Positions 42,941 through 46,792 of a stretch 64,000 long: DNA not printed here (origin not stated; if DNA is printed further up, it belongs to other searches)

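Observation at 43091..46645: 1184-aa single-polypeptide fusion of GltD/NfnB-like and PyrK/FNR-like modules with an uncharacterised N-terminal domain of about 250 aa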

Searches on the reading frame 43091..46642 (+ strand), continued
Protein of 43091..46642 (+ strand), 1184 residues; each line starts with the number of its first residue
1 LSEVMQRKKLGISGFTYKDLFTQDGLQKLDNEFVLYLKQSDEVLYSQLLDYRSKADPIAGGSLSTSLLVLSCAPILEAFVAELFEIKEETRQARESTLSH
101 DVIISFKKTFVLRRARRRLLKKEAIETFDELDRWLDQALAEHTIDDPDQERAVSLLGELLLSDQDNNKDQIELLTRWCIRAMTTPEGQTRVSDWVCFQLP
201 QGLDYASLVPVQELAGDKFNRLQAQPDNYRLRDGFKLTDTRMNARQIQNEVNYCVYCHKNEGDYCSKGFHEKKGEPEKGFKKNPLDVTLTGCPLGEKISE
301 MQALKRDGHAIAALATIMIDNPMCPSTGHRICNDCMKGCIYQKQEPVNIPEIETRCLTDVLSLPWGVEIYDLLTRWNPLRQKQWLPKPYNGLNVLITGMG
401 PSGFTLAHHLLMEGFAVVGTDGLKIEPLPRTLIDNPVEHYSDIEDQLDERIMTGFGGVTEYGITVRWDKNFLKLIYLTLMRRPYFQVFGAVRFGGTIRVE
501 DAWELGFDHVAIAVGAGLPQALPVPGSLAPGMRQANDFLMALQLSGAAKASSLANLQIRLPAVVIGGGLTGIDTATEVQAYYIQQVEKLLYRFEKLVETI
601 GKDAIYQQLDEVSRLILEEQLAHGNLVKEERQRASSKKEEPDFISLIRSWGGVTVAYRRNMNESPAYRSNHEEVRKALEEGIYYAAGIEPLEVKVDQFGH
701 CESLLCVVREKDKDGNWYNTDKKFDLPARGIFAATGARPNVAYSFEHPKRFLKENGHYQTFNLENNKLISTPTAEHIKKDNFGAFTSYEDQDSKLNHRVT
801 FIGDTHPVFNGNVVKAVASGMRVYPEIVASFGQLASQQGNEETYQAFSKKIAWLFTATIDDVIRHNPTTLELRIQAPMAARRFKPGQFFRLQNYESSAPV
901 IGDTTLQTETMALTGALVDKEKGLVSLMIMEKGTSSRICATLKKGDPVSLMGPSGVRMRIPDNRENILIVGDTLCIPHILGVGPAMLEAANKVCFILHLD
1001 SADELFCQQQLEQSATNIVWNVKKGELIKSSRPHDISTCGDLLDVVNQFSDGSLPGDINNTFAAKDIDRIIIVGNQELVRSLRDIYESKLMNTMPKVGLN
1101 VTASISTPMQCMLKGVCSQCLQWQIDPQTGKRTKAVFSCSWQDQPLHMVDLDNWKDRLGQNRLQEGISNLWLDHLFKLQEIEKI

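Call 29: find_related_loci(query=A1, collection=genome_contigs, flank=8000)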
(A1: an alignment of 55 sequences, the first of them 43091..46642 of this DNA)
Query A1 (1184 aa) in genome_contigs; peptide patterns used: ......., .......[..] (x = any residue, [..] = any of these).
600 stretches matched a pattern (row limit reached: there are more); 598 encode a relative of the query (tblastn E <= 1e-3); the best 80 are kept; 80 distinct loci.
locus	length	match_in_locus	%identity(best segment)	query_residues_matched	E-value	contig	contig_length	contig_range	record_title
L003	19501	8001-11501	58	11-1184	0e+0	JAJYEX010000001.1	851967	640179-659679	MAG: Proteobacteria bacterium isolate DBS1-1.bin70 NODE_2_length_851967_cov_16.211298, whole genome shotgun sequence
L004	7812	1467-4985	55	4-1184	0e+0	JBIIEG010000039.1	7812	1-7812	MAG: Gammaproteobacteria bacterium isolate ME2000-09-26pf_3300044610_group1_bin139 Rohwer_bin2491_scaffold_9054_c1, whol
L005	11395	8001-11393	57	13-1148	0e+0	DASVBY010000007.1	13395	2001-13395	MAG TPA_asm: Burkholderiales bacterium isolate SMAG_U1991 k141_970888, whole genome shotgun sequence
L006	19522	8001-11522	54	4-1184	0e+0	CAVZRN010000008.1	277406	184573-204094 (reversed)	MAG: uncultured Gammaproteobacteria bacterium isolate MFD09671.bin.3.6 genome assembly, contig: contig_38150, whole geno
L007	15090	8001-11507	54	10-1184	0e+0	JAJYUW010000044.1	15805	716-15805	MAG: Proteobacteria bacterium isolate FK1.bin35 NODE_3744_length_15805_cov_4.459625, whole genome shotgun sequence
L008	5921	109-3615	53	7-1184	0e+0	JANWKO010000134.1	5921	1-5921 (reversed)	MAG: Gammaproteobacteria bacterium isolate CRAIB_MAG95 c_000000061556, whole genome shotgun sequence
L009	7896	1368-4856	54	10-1184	0e+0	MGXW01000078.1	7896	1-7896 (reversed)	MAG: Gammaproteobacteria bacterium RIFCSPHIGHO2_12_FULL_37_34 rifcsphigho2_12_scaffold_39260, whole genome shotgun seque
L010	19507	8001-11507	53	5-1184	0e+0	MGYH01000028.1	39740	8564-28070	MAG: Gammaproteobacteria bacterium RIFCSPHIGHO2_12_FULL_45_12 rifcsphigho2_12_scaffold_3342, whole genome shotgun sequen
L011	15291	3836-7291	53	9-1183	0e+0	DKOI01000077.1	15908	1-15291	MAG TPA_asm: Legionellales bacterium UBA7366 UBA7366_contig_68571, whole genome shotgun sequence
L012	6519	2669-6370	50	5-1180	0e+0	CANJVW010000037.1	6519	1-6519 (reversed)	MAG: Legionellales bacterium isolate RH-23may17-778 genome assembly, contig: RH-23may17-C100580, whole genome shotgun se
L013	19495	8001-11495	52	1-1176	0e+0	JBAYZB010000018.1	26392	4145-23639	MAG: Gammaproteobacteria bacterium isolate SO_2017_CLC_44 scaffold_2160_c1_PH3_2017, whole genome shotgun sequence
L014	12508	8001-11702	56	10-1176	0e+0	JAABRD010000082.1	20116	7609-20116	MAG: Thiotrichaceae bacterium isolate S06.Bin195 NODE_83_length_20116_cov_6.19279, whole genome shotgun sequence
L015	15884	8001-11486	51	6-1176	0e+0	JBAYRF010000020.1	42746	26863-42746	MAG: Acidithiobacillus sp. isolate SO_2016_LW2_35 scaffold01425_LW138R_2016, whole genome shotgun sequence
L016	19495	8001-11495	54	5-1184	0e+0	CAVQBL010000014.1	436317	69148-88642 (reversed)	MAG: uncultured Gammaproteobacteria bacterium isolate MFD01633.bin.1.46 genome assembly, contig: contig_36073, whole gen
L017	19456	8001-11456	50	12-1176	0e+0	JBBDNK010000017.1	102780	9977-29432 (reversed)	MAG: Aquisalimonadaceae bacterium isolate LejiaB_62_64 Lejia_B_264_length_102780_cov_40, whole genome shotgun sequence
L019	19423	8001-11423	51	26-1180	0e+0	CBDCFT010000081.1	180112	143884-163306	MAG: Arenicellales bacterium isolate fa2340bb-7512-474c-9a1b-ad7969f9bc17 genome assembly, contig: contig_81, whole geno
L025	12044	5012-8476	53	15-1184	0e+0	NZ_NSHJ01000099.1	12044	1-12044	Coxiella-like endosymbiont isolate CLERM NODE_34_length_12044, whole genome shotgun sequence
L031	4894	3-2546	57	333-1184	0e+0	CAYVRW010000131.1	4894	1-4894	MAG TPA_asm: uncultured Coxiellaceae bacterium isolate SRP200132_co1_88 genome assembly, contig: NODE_34242_length_4894_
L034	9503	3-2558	56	326-1184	0e+0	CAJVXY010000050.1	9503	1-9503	MAG TPA_asm: uncultured Acidiferrobacteraceae bacterium isolate DRR093004_bin.13_MetaBAT_v2.12.1_MAG genome assembly, co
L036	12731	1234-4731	55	10-1184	0e+0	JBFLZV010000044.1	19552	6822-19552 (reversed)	MAG: Pseudomonadota bacterium isolate MAG120 MAG120_44, whole genome shotgun sequence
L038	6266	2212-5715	44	10-1184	0e+0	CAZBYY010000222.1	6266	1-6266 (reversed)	MAG TPA_asm: uncultured Acidobacterium sp. isolate SRP124364_co1_244 genome assembly, contig: NODE_15632_length_6266_cov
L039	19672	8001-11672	43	10-1184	0e+0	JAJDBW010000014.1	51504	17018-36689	MAG: Nitrospirota bacterium isolate OFTM308 OFTM308_13, whole genome shotgun sequence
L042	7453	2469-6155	42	10-1184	0e+0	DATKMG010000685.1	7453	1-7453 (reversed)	MAG TPA_asm: Terriglobia bacterium isolate SMAG_U14705 k141_1472304, whole genome shotgun sequence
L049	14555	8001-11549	43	9-1184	0e+0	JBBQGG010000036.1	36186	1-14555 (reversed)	MAG: Candidatus Kapaibacterium sp. isolate Co_metawrap_972 Cmw_972_k141_20161990_length_36186_cov_11.0000, whole genome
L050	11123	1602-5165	42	10-1184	0e+0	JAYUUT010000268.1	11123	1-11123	MAG: Myxococcales bacterium isolate GL124_DN_concoct_140 GL124_DN_concoct_140_267, whole genome shotgun sequence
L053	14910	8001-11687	43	9-1184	0e+0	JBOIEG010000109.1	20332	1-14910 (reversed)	MAG: Gammaproteobacteria bacterium isolate H1-B1_maxbin2.bin.5_sub k127_1642354, whole genome shotgun sequence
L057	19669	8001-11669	42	10-1180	0e+0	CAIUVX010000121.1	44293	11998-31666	MAG: uncultured Methylococcales bacterium isolate Kiruna_bin-09260 genome assembly, contig: bin-09260:121/210, whole gen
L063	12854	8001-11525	42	10-1180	0e+0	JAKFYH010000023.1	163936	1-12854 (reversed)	MAG: Acidobacteria bacterium isolate ND5_Bin_50 ND5_0000061, whole genome shotgun sequence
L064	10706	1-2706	60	276-1184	0e+0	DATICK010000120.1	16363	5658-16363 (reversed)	MAG TPA_asm: Sulfuricaulis sp. isolate SMAG_U16314 k141_205559, whole genome shotgun sequence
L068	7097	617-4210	42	1-1184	0e+0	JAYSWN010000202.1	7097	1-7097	MAG: Pseudomonadota bacterium isolate GFS_12952 GFS_12952_201, whole genome shotgun sequence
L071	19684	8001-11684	42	10-1184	0e+0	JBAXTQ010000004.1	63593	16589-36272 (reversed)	MAG: Methylococcaceae bacterium isolate ELA639 MAG639_4, whole genome shotgun sequence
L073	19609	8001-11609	42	10-1184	0e+0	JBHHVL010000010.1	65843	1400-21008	MAG: Candidatus Binatia bacterium isolate S.4.sp2_bin.36 NODE_78_length_65843_cov_6.737779, whole genome shotgun sequenc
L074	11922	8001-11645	42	9-1180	0e+0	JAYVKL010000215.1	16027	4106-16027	MAG: Pyrinomonadaceae bacterium isolate GL53_Up_metabat_16 GL53_Up_metabat_16_214, whole genome shotgun sequence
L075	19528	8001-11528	43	65-1184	0e+0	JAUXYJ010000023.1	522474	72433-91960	MAG: Deltaproteobacteria bacterium isolate C18_concoct.bin.16 C18_k141_268846, whole genome shotgun sequence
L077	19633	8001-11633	42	10-1184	0e+0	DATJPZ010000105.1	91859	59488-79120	MAG TPA_asm: Thermoanaerobaculia bacterium isolate SMAG_U14926 k141_2543187, whole genome shotgun sequence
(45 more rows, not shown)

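Call 39: predict_structure(alignment_id=A1)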
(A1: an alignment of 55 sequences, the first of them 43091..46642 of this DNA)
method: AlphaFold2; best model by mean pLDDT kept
length: 1184 residues; sequences in the alignment: 55
mean_pLDDT: 85.4   pTM: 0.87
mean pLDDT of the five models: 85.4, 83.4, 81.8, 80.2, 78.9
residues with pLDDT >= 90: 616; 70-90: 427; 50-70: 107; < 50: 34
segments of 3 or more residues with pLDDT < 50: 1-7, 266-269, 456-465, 1112-1116
pLDDT, mean of each block of 10 residues (from residue 1): 47 84 91 94 93 63 84 97 95 91 90 85 85 95 89 94 93 94 91 84 80 91 92 72 82 79 50 61 74 71 92 92 71 56 68 85 95 93 86 92 91 95 85 91 80 50 52 88 92 87 94 67 78 80 77 86 90 90 94 96 94 94 98 95 95 95 85 88 94 90 94 93 94 69 69 81 89 78 83 68 82 77 93 91 96 97 94 97 91 90 87 91 95 88 94 86 93 93 94 96 94 95 93 91 93 76 89 91 92 92 75 49 84 77 85 75 88 91 81
secondary structure, 60 per line:
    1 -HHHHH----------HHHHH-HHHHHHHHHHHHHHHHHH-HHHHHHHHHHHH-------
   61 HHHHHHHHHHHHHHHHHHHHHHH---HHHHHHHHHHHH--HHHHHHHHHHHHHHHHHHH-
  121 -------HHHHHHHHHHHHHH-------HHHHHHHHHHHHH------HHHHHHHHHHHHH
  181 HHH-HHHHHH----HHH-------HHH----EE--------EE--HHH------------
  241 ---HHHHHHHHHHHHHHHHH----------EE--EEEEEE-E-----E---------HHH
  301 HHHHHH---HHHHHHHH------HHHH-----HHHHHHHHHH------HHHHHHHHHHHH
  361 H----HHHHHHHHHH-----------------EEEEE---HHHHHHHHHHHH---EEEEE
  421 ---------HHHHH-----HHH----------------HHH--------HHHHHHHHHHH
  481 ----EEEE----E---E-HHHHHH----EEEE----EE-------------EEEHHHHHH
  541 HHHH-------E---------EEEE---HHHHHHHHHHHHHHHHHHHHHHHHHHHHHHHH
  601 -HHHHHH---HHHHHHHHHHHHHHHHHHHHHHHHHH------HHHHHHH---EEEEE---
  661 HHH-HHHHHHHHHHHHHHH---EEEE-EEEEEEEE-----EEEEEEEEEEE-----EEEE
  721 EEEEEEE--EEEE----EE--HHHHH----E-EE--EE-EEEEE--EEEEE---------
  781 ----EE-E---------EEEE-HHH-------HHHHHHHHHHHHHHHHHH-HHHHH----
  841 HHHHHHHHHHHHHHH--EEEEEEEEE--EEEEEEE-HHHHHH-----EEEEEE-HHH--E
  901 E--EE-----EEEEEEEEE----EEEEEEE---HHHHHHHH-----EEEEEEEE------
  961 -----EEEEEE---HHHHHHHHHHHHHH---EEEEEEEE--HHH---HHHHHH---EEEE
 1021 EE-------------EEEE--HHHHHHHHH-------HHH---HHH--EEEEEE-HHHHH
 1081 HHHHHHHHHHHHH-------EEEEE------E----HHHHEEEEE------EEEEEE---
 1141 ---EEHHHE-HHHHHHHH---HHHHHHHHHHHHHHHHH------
elements in order (helices of 4 or more, strands of 3 or more residues): H2-6 H17-21 H23-40 H42-53 H61-83 H87-98 H101-119 H128-141 H149-161 H168-183 H185-190 H244-260 E275-280 H298-306 H310-317 H324-327 H333-342 H349-361 H366-375 E393-397 H401-412 E416-420 H430-434 H470-480 E485-488 H499-504 E509-512 E532-534 H535-544 E562-565 H569-600 H602-607 H611-636 H643-649 E653-657 H665-679 E683-686 E688-695 E701-711 E717-727 E730-733 H742-746 E760-764 E767-771 E798-801 H813-830 H832-836 H841-855 E858-866 E869-875 H877-882 E888-893 E911-919 E924-930 H934-941 E947-954 E966-971 H975-988 E992-999 H1008-1013 E1017-1022 E1036-1039 H1042-1050 E1069-1074 H1076-1093 E1101-1105 H1117-1120 E1121-1125 E1132-1137 H1151-1158 H1162-1178

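Call 43: fold_search(model_id=the predicted structure, library=pdb)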
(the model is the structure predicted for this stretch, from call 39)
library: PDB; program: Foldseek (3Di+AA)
matches with E <= 10: 1357; with E <= 0.001: 377
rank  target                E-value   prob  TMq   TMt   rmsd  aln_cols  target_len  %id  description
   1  5jca_L                2.4e-18  1.00  0.32  0.76   8.0       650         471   19  NADP(H) bound NADH-dependent Ferredoxin:NADP Oxidoreductase (NfnI) from Pyrococcus furiosus (released 2017-04-12)
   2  9bov_A                1.5e-17  1.00  0.28  0.28  33.5      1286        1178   12  Structure of electron bifurcating Nfn-ABC complexed with NAD from Caldicellulosiruptor saccharolyticus (released 2025-03-05)
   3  5jfc_L                2.3e-17  1.00  0.32  0.78   7.8       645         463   19  NADH-dependent Ferredoxin:NADP Oxidoreductase (NfnI) from Pyrococcus furiosus (released 2017-04-12)
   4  5vj7_A                5.3e-17  1.00  0.32  0.78   5.4       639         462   18  Ferredoxin NADP Oxidoreductase (Xfn) (released 2017-07-19)
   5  1h7w_A                4.9e-16  1.00  0.32  0.37  31.2      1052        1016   12  Dihydropyrimidine dehydrogenase (DPD) from pig (released 2001-02-23)
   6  7m31_D                4.9e-16  1.00  0.31  0.36  30.1      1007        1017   12  Dihydropyrimidine Dehydrogenase (DPD) C671S Mutant Soaked with Thymine and NADPH Anaerobically (released 2021-06-09)
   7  4ylf_B                5.4e-16  1.00  0.33  0.79   6.3       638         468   19  Insights into flavin-based electron bifurcation via the NADH-dependent reduced ferredoxin-NADP oxidoreductase structur (released 2015-07-08)
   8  1h7w_D                6.2e-16  1.00  0.32  0.37  30.1       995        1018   12  Dihydropyrimidine dehydrogenase (DPD) from pig (released 2001-02-23)
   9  1h7w_B                6.5e-16  1.00  0.32  0.37  30.8      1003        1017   12  Dihydropyrimidine dehydrogenase (DPD) from pig (released 2001-02-23)
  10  1gte_B                1.3e-15  1.00  0.32  0.37  30.8       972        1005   13  DIHYDROPYRIMIDINE DEHYDROGENASE (DPD) FROM PIG, BINARY COMPLEX WITH 5-IODOURACIL (released 2002-04-11)
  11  1h7x_A                1.3e-15  1.00  0.32  0.36  30.9      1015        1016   12  Dihydropyrimidine dehydrogenase (DPD) from pig, ternary complex of a mutant enzyme (C671A), NADPH and 5-fluorouracil (released 2001-02-23)
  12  1h7x_B                1.3e-15  1.00  0.31  0.36  31.1      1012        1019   12  Dihydropyrimidine dehydrogenase (DPD) from pig, ternary complex of a mutant enzyme (C671A), NADPH and 5-fluorouracil (released 2001-02-23)
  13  8f6n_B                1.5e-15  1.00  0.31  0.37  30.7      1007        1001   12  Dihydropyrimidine Dehydrogenase (DPD) C671S Mutant Soaked with Thymine Quasi-Anaerobically (released 2023-02-01)
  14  7m31_A                1.9e-15  1.00  0.32  0.37  30.8      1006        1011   12  Dihydropyrimidine Dehydrogenase (DPD) C671S Mutant Soaked with Thymine and NADPH Anaerobically (released 2021-06-09)
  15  1gte_A                2.0e-15  1.00  0.32  0.37  30.6      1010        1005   12  DIHYDROPYRIMIDINE DEHYDROGENASE (DPD) FROM PIG, BINARY COMPLEX WITH 5-IODOURACIL (released 2002-04-11)
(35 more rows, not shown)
